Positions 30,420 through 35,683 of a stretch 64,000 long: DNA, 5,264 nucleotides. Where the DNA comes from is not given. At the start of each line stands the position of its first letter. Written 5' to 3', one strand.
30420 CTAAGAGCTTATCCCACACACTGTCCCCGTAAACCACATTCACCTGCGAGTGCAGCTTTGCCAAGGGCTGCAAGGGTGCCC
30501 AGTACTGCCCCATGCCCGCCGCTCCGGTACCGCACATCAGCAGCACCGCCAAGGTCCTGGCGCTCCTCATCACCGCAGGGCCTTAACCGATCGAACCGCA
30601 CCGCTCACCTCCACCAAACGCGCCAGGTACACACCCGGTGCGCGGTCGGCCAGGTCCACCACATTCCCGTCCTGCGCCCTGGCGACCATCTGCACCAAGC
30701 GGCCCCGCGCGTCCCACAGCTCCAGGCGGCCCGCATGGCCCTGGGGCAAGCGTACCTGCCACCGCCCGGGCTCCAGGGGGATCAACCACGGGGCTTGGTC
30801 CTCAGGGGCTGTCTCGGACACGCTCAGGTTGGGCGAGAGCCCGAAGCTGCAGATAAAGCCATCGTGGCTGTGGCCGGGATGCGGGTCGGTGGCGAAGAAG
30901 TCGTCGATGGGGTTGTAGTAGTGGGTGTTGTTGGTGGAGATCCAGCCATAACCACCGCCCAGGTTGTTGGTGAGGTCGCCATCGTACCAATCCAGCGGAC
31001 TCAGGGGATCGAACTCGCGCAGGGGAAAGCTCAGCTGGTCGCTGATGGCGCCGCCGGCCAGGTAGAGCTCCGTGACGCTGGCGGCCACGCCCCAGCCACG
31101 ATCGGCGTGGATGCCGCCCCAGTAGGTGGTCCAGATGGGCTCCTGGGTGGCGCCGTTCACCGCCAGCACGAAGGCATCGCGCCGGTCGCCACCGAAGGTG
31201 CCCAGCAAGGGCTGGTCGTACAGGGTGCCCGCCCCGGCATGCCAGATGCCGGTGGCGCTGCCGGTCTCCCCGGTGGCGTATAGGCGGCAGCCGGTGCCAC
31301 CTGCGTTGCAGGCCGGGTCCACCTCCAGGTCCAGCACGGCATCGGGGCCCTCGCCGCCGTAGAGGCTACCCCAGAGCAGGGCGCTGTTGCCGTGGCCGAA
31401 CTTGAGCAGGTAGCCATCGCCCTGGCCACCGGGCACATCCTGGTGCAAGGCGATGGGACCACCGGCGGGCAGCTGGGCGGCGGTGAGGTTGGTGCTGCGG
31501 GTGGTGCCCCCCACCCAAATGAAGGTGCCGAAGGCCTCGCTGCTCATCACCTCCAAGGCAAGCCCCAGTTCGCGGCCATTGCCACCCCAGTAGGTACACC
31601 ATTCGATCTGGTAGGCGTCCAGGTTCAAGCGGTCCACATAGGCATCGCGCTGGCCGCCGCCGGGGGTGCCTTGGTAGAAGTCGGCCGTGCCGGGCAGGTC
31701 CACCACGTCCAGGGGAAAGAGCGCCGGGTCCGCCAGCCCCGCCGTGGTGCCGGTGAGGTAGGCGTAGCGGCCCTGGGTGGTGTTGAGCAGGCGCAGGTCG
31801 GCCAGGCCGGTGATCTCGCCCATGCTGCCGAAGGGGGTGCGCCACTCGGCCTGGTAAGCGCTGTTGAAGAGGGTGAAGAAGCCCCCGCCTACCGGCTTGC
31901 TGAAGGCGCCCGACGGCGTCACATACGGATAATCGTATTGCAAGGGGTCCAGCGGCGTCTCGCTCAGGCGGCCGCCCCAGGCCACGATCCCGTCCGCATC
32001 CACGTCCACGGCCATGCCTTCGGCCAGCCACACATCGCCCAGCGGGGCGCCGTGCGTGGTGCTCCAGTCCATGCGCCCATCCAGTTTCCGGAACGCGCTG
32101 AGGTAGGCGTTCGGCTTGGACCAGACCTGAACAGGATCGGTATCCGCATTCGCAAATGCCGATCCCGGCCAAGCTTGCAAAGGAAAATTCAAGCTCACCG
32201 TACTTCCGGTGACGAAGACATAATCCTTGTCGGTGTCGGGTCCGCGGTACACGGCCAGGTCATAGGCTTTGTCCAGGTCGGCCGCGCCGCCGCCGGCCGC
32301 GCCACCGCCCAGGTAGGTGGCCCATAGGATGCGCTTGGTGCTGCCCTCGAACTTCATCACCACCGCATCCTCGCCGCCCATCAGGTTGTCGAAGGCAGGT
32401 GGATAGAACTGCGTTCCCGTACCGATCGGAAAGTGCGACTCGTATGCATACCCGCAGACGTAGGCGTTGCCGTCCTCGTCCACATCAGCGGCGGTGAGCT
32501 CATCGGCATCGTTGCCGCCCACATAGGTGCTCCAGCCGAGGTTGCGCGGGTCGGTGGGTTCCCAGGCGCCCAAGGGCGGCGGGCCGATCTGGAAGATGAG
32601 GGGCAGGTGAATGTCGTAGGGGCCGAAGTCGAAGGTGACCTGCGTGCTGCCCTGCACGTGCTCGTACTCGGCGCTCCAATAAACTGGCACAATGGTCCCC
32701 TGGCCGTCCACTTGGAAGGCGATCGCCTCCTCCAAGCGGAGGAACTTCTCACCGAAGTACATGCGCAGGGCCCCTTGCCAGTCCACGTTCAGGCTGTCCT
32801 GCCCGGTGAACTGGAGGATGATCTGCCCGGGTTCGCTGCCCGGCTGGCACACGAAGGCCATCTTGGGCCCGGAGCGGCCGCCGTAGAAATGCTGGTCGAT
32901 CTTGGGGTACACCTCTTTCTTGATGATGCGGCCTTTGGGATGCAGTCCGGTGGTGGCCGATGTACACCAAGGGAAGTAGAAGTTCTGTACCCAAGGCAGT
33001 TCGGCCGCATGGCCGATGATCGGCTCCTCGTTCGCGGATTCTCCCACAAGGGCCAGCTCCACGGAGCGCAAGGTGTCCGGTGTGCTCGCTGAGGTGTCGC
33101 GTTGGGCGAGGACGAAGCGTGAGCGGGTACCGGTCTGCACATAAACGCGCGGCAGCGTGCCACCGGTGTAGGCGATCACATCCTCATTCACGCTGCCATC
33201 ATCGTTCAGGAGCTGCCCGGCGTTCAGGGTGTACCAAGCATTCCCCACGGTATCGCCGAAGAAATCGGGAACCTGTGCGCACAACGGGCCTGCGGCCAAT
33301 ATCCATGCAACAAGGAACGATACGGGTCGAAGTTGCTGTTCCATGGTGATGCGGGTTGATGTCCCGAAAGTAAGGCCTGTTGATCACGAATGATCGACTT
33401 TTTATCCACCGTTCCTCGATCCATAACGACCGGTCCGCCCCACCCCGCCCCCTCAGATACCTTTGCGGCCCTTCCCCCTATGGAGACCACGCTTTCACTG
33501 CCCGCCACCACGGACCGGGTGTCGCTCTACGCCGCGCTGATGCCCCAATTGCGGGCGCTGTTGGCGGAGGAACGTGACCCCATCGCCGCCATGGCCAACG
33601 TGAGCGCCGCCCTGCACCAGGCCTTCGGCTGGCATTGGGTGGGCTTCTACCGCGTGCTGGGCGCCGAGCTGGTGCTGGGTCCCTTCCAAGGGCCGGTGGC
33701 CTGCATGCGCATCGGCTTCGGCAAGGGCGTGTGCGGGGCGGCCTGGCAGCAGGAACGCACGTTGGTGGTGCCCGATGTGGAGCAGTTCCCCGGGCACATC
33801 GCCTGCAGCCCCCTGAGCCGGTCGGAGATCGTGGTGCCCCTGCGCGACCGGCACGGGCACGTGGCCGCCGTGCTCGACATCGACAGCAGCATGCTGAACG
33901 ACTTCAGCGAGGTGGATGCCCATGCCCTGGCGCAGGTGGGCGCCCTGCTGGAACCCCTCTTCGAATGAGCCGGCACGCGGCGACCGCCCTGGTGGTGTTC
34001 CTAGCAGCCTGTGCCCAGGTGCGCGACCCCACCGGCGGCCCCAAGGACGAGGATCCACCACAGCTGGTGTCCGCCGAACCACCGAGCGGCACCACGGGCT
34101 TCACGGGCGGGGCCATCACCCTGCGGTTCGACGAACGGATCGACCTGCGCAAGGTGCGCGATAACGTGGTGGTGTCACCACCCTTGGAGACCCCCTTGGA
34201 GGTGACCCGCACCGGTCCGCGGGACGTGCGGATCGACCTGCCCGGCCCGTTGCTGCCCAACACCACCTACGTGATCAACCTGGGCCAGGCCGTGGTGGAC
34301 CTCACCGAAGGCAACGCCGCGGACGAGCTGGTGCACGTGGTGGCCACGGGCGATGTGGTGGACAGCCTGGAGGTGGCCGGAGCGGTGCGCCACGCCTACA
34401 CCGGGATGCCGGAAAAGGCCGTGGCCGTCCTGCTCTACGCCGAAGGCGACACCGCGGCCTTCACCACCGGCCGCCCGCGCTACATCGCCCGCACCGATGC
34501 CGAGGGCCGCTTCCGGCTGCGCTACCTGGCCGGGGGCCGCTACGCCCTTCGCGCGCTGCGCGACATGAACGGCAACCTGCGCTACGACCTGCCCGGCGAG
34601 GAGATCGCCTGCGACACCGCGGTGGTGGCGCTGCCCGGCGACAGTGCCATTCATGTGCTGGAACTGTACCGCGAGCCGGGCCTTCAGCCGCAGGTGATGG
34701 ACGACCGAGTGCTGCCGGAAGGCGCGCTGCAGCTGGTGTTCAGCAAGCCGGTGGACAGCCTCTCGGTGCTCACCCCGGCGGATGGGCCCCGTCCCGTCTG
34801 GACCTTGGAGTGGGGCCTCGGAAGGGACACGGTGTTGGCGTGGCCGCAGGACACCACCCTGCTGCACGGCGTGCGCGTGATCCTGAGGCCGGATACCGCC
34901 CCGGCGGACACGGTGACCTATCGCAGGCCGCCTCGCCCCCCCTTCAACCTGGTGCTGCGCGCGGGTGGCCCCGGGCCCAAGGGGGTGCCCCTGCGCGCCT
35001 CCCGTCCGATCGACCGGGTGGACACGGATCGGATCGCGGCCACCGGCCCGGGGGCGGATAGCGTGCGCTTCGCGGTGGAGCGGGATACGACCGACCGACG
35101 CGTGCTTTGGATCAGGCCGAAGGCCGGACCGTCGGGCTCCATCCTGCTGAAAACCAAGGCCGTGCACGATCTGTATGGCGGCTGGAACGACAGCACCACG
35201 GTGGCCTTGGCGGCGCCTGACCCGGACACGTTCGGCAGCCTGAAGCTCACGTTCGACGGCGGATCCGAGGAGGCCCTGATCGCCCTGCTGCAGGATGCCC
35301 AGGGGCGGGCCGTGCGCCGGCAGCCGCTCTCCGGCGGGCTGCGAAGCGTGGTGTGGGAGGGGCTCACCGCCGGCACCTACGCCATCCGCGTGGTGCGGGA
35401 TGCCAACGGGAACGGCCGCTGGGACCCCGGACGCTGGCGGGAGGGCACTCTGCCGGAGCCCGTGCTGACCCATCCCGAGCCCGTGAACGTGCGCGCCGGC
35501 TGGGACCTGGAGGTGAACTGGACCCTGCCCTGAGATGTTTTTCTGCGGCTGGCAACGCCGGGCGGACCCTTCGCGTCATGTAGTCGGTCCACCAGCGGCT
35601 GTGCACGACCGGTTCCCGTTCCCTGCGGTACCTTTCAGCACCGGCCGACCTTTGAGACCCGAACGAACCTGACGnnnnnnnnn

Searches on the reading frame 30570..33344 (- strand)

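Call 9: search_protein_families(library=pfam, proteins=[window:30570-33344:-], max_evalue=0.001)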
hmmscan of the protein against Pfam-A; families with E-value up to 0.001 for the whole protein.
window:30570-33344:- (924 aa): 2 families
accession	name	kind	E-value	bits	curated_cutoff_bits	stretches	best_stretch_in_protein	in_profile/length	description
PF25778.1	DUF7948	-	5.7e-19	69.4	27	1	86-250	50-210/214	Domain of unknown function (DUF7948)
PF06739.17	SBBP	-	0.0003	21.1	20.5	1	271-306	2-38/38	Beta-propeller repeat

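Call 26: search_protein_families(library=ncbifam, proteins=[window:30570-33344:-], max_evalue=0.001)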
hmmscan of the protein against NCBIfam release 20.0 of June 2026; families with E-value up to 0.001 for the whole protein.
window:30570-33344:- (924 aa): 0 families

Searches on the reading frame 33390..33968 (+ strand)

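Call 9: search_protein_families(library=pfam, proteins=[window:33390-33968:+], max_evalue=0.001)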
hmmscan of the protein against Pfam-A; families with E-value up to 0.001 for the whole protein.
window:33390-33968:+ (192 aa): 2 families
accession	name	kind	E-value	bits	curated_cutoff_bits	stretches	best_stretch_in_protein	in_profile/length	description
PF01590.32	GAF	-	5.9e-10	40.2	22.4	1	63-187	1-129/133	GAF domain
PF13185.12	GAF_2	-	2.8e-08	34.5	28.6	1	68-187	8-131/136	GAF domain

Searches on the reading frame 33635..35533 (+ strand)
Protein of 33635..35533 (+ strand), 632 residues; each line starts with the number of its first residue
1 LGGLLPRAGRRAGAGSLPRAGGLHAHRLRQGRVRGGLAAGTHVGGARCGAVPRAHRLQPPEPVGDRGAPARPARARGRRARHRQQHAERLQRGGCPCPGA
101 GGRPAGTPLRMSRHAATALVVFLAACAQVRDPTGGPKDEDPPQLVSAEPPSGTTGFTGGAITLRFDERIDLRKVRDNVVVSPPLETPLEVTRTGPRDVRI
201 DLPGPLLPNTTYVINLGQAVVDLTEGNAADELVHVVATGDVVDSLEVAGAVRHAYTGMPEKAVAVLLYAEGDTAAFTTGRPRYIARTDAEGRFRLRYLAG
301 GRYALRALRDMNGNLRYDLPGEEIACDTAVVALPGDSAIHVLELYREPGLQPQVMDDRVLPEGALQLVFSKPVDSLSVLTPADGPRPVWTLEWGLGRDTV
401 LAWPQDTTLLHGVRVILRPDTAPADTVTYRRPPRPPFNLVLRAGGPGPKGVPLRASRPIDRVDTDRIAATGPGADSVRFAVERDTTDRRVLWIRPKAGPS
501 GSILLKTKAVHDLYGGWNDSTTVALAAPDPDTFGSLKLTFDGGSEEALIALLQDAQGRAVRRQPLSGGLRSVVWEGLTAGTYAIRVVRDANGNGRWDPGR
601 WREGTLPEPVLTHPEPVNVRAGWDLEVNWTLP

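Call 9: search_protein_families(library=pfam, proteins=[window:33635-35533:+], max_evalue=0.001)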
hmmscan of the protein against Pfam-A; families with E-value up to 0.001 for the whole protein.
window:33635-35533:+ (632 aa): 3 families
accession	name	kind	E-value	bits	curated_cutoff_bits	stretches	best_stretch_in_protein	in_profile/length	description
PF13205.12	Big_5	-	4.7e-15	56.6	23.6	1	138-228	1-94/105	Bacterial Ig-like domain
PF09912.14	DUF2141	-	3.2e-07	30.7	24.4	0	564-597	38-71/112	Uncharacterized protein conserved in bacteria (DUF2141)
PF13620.12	CarboxypepD_reg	-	0.00018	22.3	32.3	0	247-307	2-54/82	Carboxypeptidase regulatory-like domain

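Call 26: search_protein_families(library=ncbifam, proteins=[window:33635-35533:+], max_evalue=0.001)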
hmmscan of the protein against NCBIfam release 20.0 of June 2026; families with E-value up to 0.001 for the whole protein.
window:33635-35533:+ (632 aa): 0 families
